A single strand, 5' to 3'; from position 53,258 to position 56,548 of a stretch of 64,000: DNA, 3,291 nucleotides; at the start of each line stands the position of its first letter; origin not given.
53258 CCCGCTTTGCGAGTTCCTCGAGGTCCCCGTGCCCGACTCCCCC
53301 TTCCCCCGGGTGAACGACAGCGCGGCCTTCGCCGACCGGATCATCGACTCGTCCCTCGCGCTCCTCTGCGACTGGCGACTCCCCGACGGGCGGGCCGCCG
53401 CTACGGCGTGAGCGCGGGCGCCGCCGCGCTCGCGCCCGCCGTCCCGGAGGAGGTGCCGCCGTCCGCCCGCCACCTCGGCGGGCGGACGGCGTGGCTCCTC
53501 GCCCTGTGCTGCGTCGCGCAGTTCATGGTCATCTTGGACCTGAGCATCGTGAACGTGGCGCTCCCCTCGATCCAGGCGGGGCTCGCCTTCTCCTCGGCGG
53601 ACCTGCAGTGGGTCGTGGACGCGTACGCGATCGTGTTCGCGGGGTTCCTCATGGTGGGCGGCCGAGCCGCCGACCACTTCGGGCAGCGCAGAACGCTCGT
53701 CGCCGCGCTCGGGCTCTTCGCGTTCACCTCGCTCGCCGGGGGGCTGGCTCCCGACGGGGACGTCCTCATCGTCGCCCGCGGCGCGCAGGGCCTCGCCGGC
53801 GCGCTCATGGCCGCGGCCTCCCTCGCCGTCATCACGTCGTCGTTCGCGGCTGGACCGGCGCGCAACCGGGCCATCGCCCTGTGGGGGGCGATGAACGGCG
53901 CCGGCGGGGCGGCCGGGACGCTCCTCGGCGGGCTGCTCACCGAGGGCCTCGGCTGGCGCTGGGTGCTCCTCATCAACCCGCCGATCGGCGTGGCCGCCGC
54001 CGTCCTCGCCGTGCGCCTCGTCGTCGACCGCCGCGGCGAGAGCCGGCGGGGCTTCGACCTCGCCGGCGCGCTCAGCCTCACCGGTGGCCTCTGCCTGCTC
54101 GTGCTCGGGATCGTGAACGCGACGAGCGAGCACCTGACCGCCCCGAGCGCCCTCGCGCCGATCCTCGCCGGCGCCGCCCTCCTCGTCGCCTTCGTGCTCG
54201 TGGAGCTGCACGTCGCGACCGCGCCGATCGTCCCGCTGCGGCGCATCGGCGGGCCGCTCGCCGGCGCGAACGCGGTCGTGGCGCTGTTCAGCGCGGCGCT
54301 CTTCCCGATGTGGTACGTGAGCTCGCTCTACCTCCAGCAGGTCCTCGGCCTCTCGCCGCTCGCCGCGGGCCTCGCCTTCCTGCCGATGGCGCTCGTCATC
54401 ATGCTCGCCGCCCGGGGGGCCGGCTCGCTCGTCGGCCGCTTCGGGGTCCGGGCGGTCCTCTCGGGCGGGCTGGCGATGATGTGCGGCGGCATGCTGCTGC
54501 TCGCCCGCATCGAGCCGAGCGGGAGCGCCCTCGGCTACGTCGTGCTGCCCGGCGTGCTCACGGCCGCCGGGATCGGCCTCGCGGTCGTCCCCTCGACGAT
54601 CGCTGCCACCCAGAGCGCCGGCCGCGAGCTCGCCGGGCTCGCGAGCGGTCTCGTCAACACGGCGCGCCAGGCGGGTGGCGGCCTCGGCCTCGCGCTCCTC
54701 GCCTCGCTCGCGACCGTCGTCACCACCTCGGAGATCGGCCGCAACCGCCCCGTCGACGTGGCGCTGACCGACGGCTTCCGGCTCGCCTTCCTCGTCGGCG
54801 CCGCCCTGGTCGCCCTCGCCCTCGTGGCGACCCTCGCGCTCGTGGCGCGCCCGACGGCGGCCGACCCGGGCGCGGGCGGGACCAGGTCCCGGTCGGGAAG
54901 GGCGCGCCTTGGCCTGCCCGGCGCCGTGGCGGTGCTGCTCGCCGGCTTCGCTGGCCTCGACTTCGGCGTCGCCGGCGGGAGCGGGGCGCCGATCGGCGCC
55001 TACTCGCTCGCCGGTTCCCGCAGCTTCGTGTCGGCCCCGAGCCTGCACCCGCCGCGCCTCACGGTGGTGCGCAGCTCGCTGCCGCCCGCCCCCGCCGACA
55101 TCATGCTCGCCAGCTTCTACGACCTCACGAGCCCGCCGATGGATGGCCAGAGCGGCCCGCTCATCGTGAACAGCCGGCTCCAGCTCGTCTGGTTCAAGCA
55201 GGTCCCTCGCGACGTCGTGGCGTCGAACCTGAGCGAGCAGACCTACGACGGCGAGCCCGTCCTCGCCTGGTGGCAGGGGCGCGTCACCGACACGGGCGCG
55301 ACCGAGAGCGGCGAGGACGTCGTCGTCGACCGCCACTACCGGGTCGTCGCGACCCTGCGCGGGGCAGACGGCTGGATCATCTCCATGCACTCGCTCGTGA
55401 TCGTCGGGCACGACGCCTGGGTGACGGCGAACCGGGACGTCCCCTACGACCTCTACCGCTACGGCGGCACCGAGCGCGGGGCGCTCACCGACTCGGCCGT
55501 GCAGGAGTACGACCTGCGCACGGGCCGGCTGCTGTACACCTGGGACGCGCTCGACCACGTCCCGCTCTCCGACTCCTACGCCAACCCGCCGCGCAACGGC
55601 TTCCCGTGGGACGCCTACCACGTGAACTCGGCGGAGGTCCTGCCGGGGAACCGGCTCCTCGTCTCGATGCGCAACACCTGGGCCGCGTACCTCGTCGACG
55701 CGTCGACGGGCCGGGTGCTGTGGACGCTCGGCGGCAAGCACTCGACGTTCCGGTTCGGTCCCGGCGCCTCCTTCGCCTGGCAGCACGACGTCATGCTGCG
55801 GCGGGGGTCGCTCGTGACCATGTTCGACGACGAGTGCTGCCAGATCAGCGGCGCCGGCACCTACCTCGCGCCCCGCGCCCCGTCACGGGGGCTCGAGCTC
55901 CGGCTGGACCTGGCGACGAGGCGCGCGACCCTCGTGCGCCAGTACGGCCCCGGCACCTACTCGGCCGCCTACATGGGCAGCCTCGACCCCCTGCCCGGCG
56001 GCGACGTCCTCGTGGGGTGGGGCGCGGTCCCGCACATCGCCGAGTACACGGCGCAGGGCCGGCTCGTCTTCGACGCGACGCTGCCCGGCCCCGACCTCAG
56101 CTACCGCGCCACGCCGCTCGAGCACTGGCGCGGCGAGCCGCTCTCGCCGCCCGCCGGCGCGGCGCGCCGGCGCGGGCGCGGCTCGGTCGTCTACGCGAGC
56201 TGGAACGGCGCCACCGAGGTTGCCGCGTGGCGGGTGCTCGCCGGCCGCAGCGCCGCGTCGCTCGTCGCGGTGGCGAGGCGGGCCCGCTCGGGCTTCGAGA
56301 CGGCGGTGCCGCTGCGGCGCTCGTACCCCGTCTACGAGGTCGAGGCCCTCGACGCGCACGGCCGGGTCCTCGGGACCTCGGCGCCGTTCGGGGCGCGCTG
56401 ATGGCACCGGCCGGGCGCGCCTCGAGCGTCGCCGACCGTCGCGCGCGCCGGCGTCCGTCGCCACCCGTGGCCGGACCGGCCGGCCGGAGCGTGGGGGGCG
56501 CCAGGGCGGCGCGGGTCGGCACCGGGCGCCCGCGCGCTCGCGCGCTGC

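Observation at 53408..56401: MFS transporter covalently fused to an ASST-like domain through a topology-inverting 15th TM helix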

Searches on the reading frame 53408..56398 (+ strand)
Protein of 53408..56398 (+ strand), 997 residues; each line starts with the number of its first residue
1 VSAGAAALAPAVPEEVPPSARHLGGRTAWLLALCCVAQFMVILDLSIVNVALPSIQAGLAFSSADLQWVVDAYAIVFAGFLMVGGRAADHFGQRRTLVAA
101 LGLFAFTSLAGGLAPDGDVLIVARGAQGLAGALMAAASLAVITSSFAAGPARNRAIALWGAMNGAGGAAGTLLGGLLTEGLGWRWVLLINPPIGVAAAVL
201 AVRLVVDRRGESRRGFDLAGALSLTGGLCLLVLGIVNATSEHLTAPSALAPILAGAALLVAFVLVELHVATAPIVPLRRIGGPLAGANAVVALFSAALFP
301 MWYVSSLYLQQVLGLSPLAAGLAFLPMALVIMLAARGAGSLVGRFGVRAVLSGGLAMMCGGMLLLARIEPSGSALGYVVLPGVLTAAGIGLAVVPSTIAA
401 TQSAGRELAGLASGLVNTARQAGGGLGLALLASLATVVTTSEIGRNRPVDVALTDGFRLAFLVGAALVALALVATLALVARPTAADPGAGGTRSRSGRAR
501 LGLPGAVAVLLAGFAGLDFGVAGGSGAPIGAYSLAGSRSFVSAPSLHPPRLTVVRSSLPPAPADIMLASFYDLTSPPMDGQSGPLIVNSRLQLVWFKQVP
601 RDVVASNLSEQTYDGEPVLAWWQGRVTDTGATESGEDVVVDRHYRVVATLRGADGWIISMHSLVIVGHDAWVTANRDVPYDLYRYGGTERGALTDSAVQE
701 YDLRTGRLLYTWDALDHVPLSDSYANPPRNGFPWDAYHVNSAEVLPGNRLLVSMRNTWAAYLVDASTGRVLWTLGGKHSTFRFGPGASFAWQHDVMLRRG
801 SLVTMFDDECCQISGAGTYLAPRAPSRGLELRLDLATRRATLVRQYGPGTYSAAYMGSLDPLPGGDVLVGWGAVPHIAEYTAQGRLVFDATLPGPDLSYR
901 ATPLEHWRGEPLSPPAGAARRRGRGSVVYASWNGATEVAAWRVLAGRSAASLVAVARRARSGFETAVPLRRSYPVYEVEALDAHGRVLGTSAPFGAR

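Call 6: search_protein_families(library=pfam, proteins=[window:53408-56398:+], max_evalue=0.01)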
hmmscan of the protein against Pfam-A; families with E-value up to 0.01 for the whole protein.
window:53408-56398:+ (997 aa): 3 families
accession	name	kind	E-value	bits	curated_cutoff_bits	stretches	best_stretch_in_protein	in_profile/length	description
PF07690.21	MFS_1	-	4e-44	151.4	33.4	1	35-427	2-346/347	Major Facilitator Superfamily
PF14269.12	Arylsulfotran_2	-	6.6e-38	131.2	27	1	611-890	3-298/301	Arylsulfotransferase (ASST)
PF05935.17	Arylsulfotrans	-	2.4e-07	30.6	24.2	1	696-874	126-334/374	Arylsulfotransferase (ASST)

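Call 7: search_protein_families(library=ncbifam, proteins=[window:53408-56398:+], max_evalue=0.01)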
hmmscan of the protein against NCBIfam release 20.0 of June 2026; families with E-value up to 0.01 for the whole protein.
window:53408-56398:+ (997 aa): 39 families (the best 25 are shown)
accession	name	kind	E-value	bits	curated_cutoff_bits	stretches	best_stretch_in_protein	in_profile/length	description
NF000031.1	MFS_efflux_LmrA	exception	5.9e-57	193.4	850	1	26-474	27-472/484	lincomycin efflux MFS transporter Lmr(A)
TIGR00711.1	efflux_EmrB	subfamily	1.1e-56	192.6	230.2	1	32-436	5-409/485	DHA2 family efflux MFS transporter permease subunit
NF000025.1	MFS_efflux_tcmA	exception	6.8e-47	160.4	999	1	21-436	18-432/538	tetracenomycin C efflux MFS transporter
NF011571.1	PRK14995.1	subfamily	8.8e-43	146.8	701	1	29-443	5-419/493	SmvA family efflux MFS transporter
NF012169.0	qepA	equivalog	1.1e-39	136.5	1075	1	26-441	17-428/511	fluoroquinolone efflux MFS transporter QepA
NF033896.2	MFS_LfrA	equivalog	1.7e-34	119.3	825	1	26-443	17-432/504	efflux MFS transporter LfrA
NF000089.1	qac_MFS_AB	exception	5.5e-34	117.8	900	1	31-438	21-428/514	QacA/B family quaternary ammonium compound efflux MFS transporter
NF012180.1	tet_MFS_43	exception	7e-33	114.4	999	1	18-469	8-464/484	tetracycline efflux MFS transporter Tet(43)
NF007799.0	PRK10504.1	subfamily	3.3e-28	98.8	426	1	26-448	7-426/471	multidrug transporter subunit MdtD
NF000391.1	EmrB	exception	8.9e-25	87.3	925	1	24-436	6-419/501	multidrug efflux MFS transporter permease subunit EmrB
NF040895.2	MFS_effux_SdrM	equivalog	1.8e-22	80.1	550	1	36-350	13-322/441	multidrug efflux MFS transporter SdrM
NF000218.1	FexA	exception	6e-20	71.3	900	1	27-481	19-474/475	chloramphenicol/florfenicol efflux MFS transporter FexA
NF000095.1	tet_MFS_OtrB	exception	3.4e-17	62.2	999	1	35-439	32-441/563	oxytetracycline resistance efflux MFS transporter OtrB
NF000060.1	MFS_efflux_LmrB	exception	2.9e-15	56.1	800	1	36-463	24-457/479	lincomycin efflux MFS transporter Lmr(B)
NF000009.1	tet_MFS_Tcr3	exception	7.8e-15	54.4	1000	1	35-440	37-447/512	tetracycline efflux MFS transporter Tcr3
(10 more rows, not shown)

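Call 8: find_homologous_proteins(query=window:53408-56398:+, max_evalue=1e-10)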
Query window:53408-56398:+ (997 aa): 2171 proteins with E <= 1e-10 among 8000 candidates; the best 120 are listed.
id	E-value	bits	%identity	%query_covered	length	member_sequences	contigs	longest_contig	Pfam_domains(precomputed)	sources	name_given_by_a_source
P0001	0.0e+0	2158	100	100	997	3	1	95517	PF14269.13,PF05935.18,PF07690.22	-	-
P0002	0.0e+0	1319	63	98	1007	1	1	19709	PF14269.13,PF05935.18,PF07690.22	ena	-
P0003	0.0e+0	1316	62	100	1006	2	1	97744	PF14269.13,PF05935.18,PF07690.22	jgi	jgi:EmrB/QacA subfamily drug resistance transporter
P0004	0.0e+0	1308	64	97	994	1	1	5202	PF14269.13,PF05935.18,PF07690.22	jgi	jgi:EmrB/QacA subfamily drug resistance transporter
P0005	0.0e+0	1306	65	98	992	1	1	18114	PF14269.13,PF05935.18,PF07690.22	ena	-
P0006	0.0e+0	1306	63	98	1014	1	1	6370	PF14269.13,PF05935.18,PF07690.22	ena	-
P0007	0.0e+0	1305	63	98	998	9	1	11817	PF14269.13,PF05935.18,PF07690.22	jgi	jgi:EmrB/QacA subfamily drug resistance transporter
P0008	0.0e+0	1305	63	99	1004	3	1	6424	PF14269.13,PF05935.18,PF07690.22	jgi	-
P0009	0.0e+0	1305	64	97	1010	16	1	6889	PF14269.13,PF05935.18,PF07690.22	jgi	jgi:EmrB/QacA subfamily drug resistance transporter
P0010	0.0e+0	1302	63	99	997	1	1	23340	PF14269.13,PF05935.18,PF07690.22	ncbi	-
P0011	0.0e+0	1302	63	99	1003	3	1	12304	PF14269.13,PF05935.18,PF07690.22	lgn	-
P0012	0.0e+0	1300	63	97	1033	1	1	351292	PF14269.13,PF05935.18,PF07690.22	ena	-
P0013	0.0e+0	1300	63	97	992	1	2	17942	PF14269.13,PF05935.18,PF07690.22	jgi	jgi:EmrB/QacA subfamily drug resistance transporter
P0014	0.0e+0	1298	64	97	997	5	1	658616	PF14269.13,PF05935.18,PF07690.22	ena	-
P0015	0.0e+0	1296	63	99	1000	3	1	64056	PF14269.13,PF05935.18,PF07690.22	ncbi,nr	ncbi:MAG TPA: MFS transporter [Acidimicrobiales bacterium]|nr:MFS transporter [Acidimicrobiales bact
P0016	0.0e+0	1295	64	97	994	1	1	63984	PF14269.13,PF05935.18,PF07690.22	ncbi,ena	-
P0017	0.0e+0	1295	63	97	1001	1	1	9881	PF14269.13,PF05935.18,PF07690.22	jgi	jgi:EmrB/QacA subfamily drug resistance transporter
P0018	0.0e+0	1295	63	98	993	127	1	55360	PF14269.13,PF05935.18,PF07690.22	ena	-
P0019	0.0e+0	1295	64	97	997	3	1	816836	PF14269.13,PF05935.18,PF07690.22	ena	-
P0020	0.0e+0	1294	63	98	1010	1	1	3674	PF14269.13,PF05935.18,PF07690.22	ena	-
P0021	0.0e+0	1290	64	97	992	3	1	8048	PF14269.13,PF05935.18,PF07690.22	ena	-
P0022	0.0e+0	1290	64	97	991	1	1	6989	PF14269.13,PF05935.18,PF07690.22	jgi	jgi:EmrB/QacA subfamily drug resistance transporter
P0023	0.0e+0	1288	63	100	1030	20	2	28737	PF14269.13,PF05935.18,PF07690.22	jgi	jgi:EmrB/QacA subfamily drug resistance transporter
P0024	0.0e+0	1288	63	98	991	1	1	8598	PF14269.13,PF05935.18,PF07690.22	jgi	jgi:EmrB/QacA subfamily drug resistance transporter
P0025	0.0e+0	1286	62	97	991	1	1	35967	PF14269.13,PF05935.18,PF07690.22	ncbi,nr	ncbi:MAG: MFS transporter [Nocardiopsaceae bacterium]|nr:MFS transporter [Nocardiopsaceae bacterium]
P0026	0.0e+0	1285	64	97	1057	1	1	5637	PF14269.13,PF05935.18,PF07690.22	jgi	jgi:EmrB/QacA subfamily drug resistance transporter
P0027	0.0e+0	1284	61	99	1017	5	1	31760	PF14269.13,PF05935.18,PF07690.22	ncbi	ncbi:MAG TPA: MFS transporter [Solirubrobacteraceae bacterium]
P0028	0.0e+0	1284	63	97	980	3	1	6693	PF14269.13,PF05935.18,PF07690.22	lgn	-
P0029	0.0e+0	1283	63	97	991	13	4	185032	PF14269.13,PF05935.18,PF07690.22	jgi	jgi:EmrB/QacA subfamily drug resistance transporter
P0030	0.0e+0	1283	63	98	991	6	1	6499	PF14269.13,PF05935.18,PF07690.22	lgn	-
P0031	0.0e+0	1282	62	98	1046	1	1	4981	PF14269.13,PF05935.18,PF07690.22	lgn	-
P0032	0.0e+0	1282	61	100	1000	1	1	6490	PF14269.13,PF05935.18,PF07690.22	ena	-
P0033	0.0e+0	1282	61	98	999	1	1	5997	PF14269.13,PF05935.18,PF07690.22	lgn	-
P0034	0.0e+0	1282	62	99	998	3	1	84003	PF14269.13,PF05935.18,PF07690.22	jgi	jgi:EmrB/QacA subfamily drug resistance transporter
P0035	0.0e+0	1281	62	99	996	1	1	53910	PF14269.13,PF05935.18,PF07690.22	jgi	jgi:EmrB/QacA subfamily drug resistance transporter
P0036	0.0e+0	1281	63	97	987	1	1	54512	PF14269.13,PF05935.18,PF07690.22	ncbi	-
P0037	0.0e+0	1280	64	97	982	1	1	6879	PF14269.13,PF05935.18,PF07690.22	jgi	jgi:EmrB/QacA subfamily drug resistance transporter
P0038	0.0e+0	1280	63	97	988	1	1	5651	PF14269.13,PF05935.18,PF07690.22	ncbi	ncbi:MAG TPA: MFS transporter [Solirubrobacteraceae bacterium]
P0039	0.0e+0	1279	63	97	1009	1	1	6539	PF14269.13,PF05935.18,PF07690.22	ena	-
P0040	0.0e+0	1279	62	97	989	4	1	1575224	PF14269.13,PF05935.18,PF07690.22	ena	-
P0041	0.0e+0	1279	61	100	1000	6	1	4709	PF14269.13,PF05935.18,PF07690.22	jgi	jgi:EmrB/QacA subfamily drug resistance transporter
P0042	0.0e+0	1277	63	100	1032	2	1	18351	PF14269.13,PF05935.18,PF07690.22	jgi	-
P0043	0.0e+0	1277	65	92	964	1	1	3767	PF14269.13,PF05935.18,PF07690.22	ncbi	ncbi:MAG: MFS transporter, partial [Acidimicrobiales bacterium]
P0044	0.0e+0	1276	60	99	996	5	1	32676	PF14269.13,PF05935.18,PF07690.22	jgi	jgi:EmrB/QacA subfamily drug resistance transporter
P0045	0.0e+0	1276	62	98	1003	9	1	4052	PF14269.13,PF05935.18,PF07690.22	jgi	jgi:EmrB/QacA subfamily drug resistance transporter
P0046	0.0e+0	1273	63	99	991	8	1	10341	PF14269.13,PF05935.18,PF07690.22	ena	-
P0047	0.0e+0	1272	62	97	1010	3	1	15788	PF14269.13,PF05935.18,PF07690.22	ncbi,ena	-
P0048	0.0e+0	1272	61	99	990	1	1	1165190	PF14269.13,PF05935.18,PF07690.22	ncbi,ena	-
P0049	0.0e+0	1272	62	97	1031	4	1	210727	PF14269.13,PF05935.18,PF07690.22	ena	-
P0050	0.0e+0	1271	61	98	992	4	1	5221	PF14269.13,PF05935.18,PF07690.22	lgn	-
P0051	0.0e+0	1268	62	100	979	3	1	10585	PF14269.13,PF05935.18,PF07690.22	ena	-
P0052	0.0e+0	1268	61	97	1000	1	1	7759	PF14269.13,PF05935.18,PF07690.22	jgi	jgi:EmrB/QacA subfamily drug resistance transporter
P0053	0.0e+0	1268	64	96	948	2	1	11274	PF14269.13,PF05935.18,PF07690.22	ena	-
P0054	0.0e+0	1266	62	99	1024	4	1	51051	PF14269.13,PF05935.18,PF07690.22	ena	-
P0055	0.0e+0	1265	62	99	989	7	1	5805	PF14269.13,PF05935.18,PF07690.22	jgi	jgi:EmrB/QacA subfamily drug resistance transporter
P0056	0.0e+0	1265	61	100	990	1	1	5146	PF14269.13,PF05935.18,PF07690.22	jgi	jgi:EmrB/QacA subfamily drug resistance transporter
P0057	0.0e+0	1263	62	98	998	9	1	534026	PF14269.13,PF05935.18,PF07690.22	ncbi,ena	-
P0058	0.0e+0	1262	62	97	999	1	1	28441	PF14269.13,PF05935.18,PF07690.22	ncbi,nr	ncbi:MAG TPA: MFS transporter [Acidimicrobiales bacterium]|nr:MFS transporter [Acidimicrobiales bact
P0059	0.0e+0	1262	61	100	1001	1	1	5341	PF14269.13,PF05935.18,PF07690.22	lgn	-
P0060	0.0e+0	1262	61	99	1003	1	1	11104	PF14269.13,PF05935.18,PF07690.22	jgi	jgi:EmrB/QacA subfamily drug resistance transporter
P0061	0.0e+0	1261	63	97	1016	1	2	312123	PF14269.13,PF05935.18,PF07690.22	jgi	jgi:EmrB/QacA subfamily drug resistance transporter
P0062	0.0e+0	1260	60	99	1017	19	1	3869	PF14269.13,PF05935.18,PF07690.22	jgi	jgi:EmrB/QacA subfamily drug resistance transporter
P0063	0.0e+0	1260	63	97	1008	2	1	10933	PF14269.13,PF05935.18,PF07690.22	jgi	jgi:EmrB/QacA subfamily drug resistance transporter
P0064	0.0e+0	1260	61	98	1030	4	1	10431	PF14269.13,PF05935.18,PF07690.22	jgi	jgi:EmrB/QacA subfamily drug resistance transporter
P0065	0.0e+0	1259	60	99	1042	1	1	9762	PF14269.13,PF05935.18,PF07690.22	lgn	-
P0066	0.0e+0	1259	62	97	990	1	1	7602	PF14269.13,PF05935.18,PF07690.22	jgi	jgi:EmrB/QacA subfamily drug resistance transporter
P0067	0.0e+0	1259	62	99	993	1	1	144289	PF14269.13,PF05935.18,PF07690.22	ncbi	-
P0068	0.0e+0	1259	63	97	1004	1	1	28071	PF14269.13,PF05935.18,PF07690.22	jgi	jgi:EmrB/QacA subfamily drug resistance transporter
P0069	0.0e+0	1258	62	97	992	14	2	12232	PF14269.13,PF05935.18,PF07690.22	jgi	jgi:EmrB/QacA subfamily drug resistance transporter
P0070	0.0e+0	1258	61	99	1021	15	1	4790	PF14269.13,PF05935.18,PF07690.22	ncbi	-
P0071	0.0e+0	1257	61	99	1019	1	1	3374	PF14269.13,PF05935.18,PF07690.22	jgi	jgi:EmrB/QacA subfamily drug resistance transporter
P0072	0.0e+0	1257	61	99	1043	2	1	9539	PF14269.13,PF05935.18,PF07690.22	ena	-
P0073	0.0e+0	1256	61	99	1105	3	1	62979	PF14269.13,PF05935.18,PF07690.22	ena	-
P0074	0.0e+0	1256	63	96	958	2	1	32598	PF14269.13,PF07690.22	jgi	jgi:EmrB/QacA subfamily drug resistance transporter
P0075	0.0e+0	1256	61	99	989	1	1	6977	PF14269.13,PF05935.18,PF07690.22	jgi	jgi:EmrB/QacA subfamily drug resistance transporter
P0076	0.0e+0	1255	62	98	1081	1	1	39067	PF14269.13,PF05935.18,PF07690.22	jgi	jgi:EmrB/QacA subfamily drug resistance transporter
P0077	0.0e+0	1254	61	98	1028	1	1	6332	PF14269.13,PF05935.18,PF07690.22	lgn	-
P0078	0.0e+0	1254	62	98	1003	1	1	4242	PF14269.13,PF05935.18,PF07690.22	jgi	jgi:EmrB/QacA subfamily drug resistance transporter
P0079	0.0e+0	1254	61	98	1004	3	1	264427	PF14269.13,PF05935.18,PF07690.22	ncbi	-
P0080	0.0e+0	1254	61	97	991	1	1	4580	PF14269.13,PF05935.18,PF07690.22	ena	-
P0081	0.0e+0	1253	62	99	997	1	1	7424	PF14269.13,PF05935.18,PF07690.22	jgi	jgi:EmrB/QacA subfamily drug resistance transporter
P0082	0.0e+0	1253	61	98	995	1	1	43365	PF14269.13,PF05935.18,PF07690.22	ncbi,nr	ncbi:MAG: MFS transporter [Actinobacteria bacterium]|nr:MFS transporter [Actinomycetota bacterium]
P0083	0.0e+0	1253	61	97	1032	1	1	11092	PF14269.13,PF05935.18,PF07690.22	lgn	-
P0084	0.0e+0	1253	60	100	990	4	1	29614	PF14269.13,PF05935.18,PF07690.22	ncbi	ncbi:MAG: MFS transporter [Solirubrobacteraceae bacterium]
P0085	0.0e+0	1253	61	97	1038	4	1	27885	PF14269.13,PF05935.18,PF07690.22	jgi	jgi:EmrB/QacA subfamily drug resistance transporter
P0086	0.0e+0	1253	60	100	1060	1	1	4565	PF14269.13,PF05935.18,PF07690.22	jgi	jgi:EmrB/QacA subfamily drug resistance transporter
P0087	0.0e+0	1252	61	98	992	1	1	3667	PF14269.13,PF05935.18,PF07690.22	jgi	jgi:EmrB/QacA subfamily drug resistance transporter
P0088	0.0e+0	1252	61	99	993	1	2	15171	PF14269.13,PF05935.18,PF07690.22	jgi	jgi:EmrB/QacA subfamily drug resistance transporter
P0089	0.0e+0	1252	62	98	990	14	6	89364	PF14269.13,PF05935.18,PF07690.22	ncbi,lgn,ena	-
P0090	0.0e+0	1251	62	99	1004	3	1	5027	PF14269.13,PF05935.18,PF07690.22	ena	-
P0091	0.0e+0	1251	60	100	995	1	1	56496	PF14269.13,PF05935.18,PF07690.22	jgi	jgi:EmrB/QacA subfamily drug resistance transporter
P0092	0.0e+0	1251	60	99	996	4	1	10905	PF14269.13,PF05935.18,PF07690.22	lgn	-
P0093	0.0e+0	1251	61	96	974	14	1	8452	PF14269.13,PF05935.18,PF07690.22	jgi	jgi:EmrB/QacA subfamily drug resistance transporter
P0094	0.0e+0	1251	61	98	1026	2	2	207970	PF14269.13,PF05935.18,PF07690.22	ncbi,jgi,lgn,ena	-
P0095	0.0e+0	1250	62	99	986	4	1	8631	PF14269.13,PF05935.18,PF07690.22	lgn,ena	-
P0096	0.0e+0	1250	60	99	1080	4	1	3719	PF14269.13,PF05935.18,PF07690.22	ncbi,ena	-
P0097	0.0e+0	1250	62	98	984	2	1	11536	PF14269.13,PF05935.18,PF07690.22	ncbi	ncbi:MAG: MFS transporter [Acidimicrobiales bacterium]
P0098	0.0e+0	1250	62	99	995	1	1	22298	PF14269.13,PF05935.18,PF07690.22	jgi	jgi:EmrB/QacA subfamily drug resistance transporter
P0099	0.0e+0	1249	59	100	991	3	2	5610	PF14269.13,PF05935.18,PF07690.22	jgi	jgi:EmrB/QacA subfamily drug resistance transporter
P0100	0.0e+0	1249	61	98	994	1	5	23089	PF14269.13,PF05935.18,PF07690.22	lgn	-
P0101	0.0e+0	1249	61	99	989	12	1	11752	PF14269.13,PF05935.18,PF07690.22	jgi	jgi:EmrB/QacA subfamily drug resistance transporter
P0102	0.0e+0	1249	61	99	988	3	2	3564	PF14269.13,PF05935.18,PF07690.22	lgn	-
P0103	0.0e+0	1248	60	98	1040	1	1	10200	PF14269.13,PF05935.18,PF07690.22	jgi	jgi:EmrB/QacA subfamily drug resistance transporter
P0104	0.0e+0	1248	63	95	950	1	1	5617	PF14269.13,PF05935.18,PF07690.22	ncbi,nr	ncbi:MAG TPA: MFS transporter, partial [Acidimicrobiales bacterium]|nr:MFS transporter [Acidimicrobi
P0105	0.0e+0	1248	62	97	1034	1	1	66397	PF14269.13,PF05935.18,PF07690.22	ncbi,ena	-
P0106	0.0e+0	1247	60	99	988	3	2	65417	PF14269.13,PF05935.18,PF07690.22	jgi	jgi:EmrB/QacA subfamily drug resistance transporter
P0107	0.0e+0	1247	59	98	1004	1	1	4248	PF14269.13,PF05935.18,PF07690.22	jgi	jgi:EmrB/QacA subfamily drug resistance transporter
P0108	0.0e+0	1247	61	98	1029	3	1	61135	PF14269.13,PF05935.18,PF07690.22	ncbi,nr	ncbi:MAG TPA: MFS transporter [Solirubrobacteraceae bacterium]|nr:MFS transporter [Solirubrobacterac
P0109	0.0e+0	1246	60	99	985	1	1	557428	PF14269.13,PF05935.18,PF07690.22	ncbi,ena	-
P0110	0.0e+0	1246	62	97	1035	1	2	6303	PF14269.13,PF05935.18,PF07690.22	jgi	jgi:EmrB/QacA subfamily drug resistance transporter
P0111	0.0e+0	1246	62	98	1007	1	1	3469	PF14269.13,PF05935.18,PF07690.22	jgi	jgi:EmrB/QacA subfamily drug resistance transporter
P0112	0.0e+0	1246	60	97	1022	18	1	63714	PF14269.13,PF05935.18,PF07690.22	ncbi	-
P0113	0.0e+0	1246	63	96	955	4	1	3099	PF14269.13,PF05935.18,PF07690.22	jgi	-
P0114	0.0e+0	1246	60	99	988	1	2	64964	PF14269.13,PF05935.18,PF07690.22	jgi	jgi:EmrB/QacA subfamily drug resistance transporter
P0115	0.0e+0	1246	60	97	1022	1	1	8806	PF14269.13,PF05935.18,PF07690.22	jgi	jgi:EmrB/QacA subfamily drug resistance transporter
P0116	0.0e+0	1245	61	97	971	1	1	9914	PF14269.13,PF05935.18,PF07690.22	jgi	jgi:EmrB/QacA subfamily drug resistance transporter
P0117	0.0e+0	1245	61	97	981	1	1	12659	PF14269.13,PF05935.18,PF07690.22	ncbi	ncbi:MAG: MFS transporter [Solirubrobacteraceae bacterium]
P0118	0.0e+0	1245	59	97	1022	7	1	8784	PF14269.13,PF05935.18,PF07690.22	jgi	jgi:EmrB/QacA subfamily drug resistance transporter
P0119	0.0e+0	1245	59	99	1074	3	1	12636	PF14269.13,PF05935.18,PF07690.22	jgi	jgi:EmrB/QacA subfamily drug resistance transporter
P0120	0.0e+0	1245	60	98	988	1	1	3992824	PF14269.13,PF05935.18,PF07690.22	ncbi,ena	-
